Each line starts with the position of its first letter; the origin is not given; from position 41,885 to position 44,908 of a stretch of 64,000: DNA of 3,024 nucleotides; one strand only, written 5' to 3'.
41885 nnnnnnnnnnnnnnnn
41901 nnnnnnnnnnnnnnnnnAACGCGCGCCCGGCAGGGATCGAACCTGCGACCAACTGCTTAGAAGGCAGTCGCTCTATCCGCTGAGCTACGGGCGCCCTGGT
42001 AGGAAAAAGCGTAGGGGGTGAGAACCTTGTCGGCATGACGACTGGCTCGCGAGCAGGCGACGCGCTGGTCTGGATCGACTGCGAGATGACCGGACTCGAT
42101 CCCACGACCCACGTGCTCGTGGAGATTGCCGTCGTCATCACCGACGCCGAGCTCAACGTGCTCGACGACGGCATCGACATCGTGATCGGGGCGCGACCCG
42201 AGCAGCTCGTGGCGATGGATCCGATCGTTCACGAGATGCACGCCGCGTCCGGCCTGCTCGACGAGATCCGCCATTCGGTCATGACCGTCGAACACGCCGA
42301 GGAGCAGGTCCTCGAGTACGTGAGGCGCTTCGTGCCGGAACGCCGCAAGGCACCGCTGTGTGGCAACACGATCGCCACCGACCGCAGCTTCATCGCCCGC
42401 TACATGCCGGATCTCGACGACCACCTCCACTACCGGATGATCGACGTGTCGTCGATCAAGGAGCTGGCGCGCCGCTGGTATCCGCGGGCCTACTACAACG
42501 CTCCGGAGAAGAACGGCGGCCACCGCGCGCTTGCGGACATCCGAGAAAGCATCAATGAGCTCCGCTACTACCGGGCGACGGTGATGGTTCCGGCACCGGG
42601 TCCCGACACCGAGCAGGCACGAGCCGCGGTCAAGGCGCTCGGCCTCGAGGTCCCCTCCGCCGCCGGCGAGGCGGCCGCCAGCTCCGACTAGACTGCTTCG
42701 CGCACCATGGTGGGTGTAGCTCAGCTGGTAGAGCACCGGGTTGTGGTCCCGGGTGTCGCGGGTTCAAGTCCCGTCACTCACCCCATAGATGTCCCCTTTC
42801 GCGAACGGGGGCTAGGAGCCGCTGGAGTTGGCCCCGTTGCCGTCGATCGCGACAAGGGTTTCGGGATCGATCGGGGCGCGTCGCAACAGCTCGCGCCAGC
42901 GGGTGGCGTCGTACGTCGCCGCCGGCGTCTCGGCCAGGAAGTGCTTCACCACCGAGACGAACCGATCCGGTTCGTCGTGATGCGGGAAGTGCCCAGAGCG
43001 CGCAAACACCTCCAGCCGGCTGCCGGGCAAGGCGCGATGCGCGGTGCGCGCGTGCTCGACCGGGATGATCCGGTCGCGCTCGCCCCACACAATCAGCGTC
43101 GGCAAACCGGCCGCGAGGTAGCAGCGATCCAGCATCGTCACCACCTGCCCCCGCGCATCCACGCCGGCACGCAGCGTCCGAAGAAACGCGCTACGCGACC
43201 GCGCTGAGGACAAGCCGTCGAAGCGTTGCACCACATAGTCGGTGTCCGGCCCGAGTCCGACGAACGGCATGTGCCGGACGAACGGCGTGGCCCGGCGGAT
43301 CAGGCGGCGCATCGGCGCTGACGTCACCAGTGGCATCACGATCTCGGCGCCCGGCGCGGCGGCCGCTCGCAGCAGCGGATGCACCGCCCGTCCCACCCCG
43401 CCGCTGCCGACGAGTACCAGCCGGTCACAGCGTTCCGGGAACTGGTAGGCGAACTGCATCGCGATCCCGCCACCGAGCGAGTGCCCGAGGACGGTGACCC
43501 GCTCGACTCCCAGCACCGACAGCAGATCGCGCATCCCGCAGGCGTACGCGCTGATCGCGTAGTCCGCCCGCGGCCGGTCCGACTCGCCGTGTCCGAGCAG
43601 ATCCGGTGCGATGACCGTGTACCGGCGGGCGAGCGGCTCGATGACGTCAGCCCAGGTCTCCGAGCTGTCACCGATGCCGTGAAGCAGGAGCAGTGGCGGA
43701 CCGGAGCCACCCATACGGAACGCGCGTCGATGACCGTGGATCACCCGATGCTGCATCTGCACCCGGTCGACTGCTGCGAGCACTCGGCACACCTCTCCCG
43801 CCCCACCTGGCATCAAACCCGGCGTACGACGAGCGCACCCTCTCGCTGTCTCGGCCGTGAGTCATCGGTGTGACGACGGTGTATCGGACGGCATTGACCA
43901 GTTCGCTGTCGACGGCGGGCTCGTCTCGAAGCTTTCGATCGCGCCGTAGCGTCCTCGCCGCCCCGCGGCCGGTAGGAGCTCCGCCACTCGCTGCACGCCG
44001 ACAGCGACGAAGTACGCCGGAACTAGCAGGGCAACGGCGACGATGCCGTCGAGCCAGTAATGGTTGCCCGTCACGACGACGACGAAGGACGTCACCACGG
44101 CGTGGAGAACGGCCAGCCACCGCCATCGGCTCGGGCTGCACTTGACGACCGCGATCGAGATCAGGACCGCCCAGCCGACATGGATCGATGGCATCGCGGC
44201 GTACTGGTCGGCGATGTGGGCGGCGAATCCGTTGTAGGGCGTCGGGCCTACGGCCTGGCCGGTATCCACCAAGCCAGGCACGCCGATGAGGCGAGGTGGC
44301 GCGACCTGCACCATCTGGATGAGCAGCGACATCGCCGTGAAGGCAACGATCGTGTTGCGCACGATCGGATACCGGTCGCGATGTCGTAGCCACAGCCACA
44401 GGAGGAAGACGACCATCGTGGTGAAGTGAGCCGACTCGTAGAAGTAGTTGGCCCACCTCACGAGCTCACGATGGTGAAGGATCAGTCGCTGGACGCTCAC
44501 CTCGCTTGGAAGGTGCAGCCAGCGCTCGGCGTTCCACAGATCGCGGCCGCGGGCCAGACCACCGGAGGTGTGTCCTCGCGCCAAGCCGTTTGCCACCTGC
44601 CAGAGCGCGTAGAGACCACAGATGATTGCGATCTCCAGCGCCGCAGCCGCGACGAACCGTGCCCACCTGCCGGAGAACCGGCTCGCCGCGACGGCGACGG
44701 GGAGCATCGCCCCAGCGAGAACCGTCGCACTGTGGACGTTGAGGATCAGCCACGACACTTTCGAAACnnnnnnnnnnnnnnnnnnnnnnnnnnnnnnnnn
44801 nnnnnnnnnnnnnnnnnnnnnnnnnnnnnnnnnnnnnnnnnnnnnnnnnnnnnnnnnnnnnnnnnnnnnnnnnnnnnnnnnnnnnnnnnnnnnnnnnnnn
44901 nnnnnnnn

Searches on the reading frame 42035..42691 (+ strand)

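Call 63: search_protein_families(library=pfam, proteins=[window:42035-42691:+], max_evalue=0.0001)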
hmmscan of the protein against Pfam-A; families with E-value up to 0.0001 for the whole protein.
window:42035-42691:+ (218 aa): 1 family
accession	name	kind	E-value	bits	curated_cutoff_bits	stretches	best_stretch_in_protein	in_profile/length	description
PF00929.31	RNase_T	-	4e-31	109.2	24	1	12-175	1-163/164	Exonuclease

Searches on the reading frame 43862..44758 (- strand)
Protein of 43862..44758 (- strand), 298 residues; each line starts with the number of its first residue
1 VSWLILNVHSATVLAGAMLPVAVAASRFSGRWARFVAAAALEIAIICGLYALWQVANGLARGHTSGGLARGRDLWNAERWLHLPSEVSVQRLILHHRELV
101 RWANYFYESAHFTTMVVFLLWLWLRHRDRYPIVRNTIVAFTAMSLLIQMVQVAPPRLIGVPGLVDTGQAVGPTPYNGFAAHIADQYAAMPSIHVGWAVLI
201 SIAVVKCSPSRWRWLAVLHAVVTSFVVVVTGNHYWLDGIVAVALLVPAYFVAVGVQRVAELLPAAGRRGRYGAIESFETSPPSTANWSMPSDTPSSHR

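Call 63: search_protein_families(library=pfam, proteins=[window:43862-44758:-], max_evalue=0.0001)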
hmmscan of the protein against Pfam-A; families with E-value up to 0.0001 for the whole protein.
window:43862-44758:- (298 aa): 1 family
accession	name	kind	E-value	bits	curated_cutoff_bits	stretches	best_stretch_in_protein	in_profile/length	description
PF14378.12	PAP2_3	-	2.5e-42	145.3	27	1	73-249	2-188/190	PAP2 superfamily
